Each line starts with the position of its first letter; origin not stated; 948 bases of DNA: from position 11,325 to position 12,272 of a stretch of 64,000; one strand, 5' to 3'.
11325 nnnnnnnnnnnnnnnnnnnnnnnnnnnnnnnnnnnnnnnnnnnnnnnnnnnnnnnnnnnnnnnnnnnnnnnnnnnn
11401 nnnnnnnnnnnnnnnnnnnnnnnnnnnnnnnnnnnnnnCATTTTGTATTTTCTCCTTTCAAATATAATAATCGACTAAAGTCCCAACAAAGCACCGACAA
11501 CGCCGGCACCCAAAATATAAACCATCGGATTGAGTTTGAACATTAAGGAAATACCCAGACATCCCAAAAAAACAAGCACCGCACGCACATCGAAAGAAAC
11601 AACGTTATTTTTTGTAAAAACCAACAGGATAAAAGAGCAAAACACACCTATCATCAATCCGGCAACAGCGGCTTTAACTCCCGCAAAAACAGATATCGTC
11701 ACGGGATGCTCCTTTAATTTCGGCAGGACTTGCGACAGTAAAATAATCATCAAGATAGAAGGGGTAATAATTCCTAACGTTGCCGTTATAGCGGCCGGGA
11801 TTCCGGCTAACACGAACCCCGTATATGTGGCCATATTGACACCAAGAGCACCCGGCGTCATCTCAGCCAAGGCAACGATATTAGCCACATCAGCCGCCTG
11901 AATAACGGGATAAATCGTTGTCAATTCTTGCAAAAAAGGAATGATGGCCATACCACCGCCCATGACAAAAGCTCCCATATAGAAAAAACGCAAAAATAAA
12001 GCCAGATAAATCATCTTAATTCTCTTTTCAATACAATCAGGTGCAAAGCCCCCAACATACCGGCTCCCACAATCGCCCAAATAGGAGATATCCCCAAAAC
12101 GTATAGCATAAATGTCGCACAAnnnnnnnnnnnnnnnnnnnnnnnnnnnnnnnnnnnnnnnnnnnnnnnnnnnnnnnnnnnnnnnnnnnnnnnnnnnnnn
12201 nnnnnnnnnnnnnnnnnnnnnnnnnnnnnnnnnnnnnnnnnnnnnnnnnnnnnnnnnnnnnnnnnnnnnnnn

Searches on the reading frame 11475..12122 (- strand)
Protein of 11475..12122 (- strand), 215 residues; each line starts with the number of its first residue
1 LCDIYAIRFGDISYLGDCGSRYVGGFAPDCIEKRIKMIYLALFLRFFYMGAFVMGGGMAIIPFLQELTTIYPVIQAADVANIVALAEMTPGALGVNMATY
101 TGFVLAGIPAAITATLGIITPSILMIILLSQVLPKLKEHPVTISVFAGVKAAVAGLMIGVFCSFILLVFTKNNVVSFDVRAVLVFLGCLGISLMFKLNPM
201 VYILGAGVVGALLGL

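Call 49: search_protein_families(library=pfam, proteins=[window:11475-12122:-], max_evalue=0.00001)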
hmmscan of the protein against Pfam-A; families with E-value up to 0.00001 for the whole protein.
window:11475-12122:- (215 aa): 1 family
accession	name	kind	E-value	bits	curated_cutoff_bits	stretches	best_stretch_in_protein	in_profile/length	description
PF02417.20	Chromate_transp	-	7.8e-34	117.5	28.6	1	40-210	1-165/166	Chromate transporter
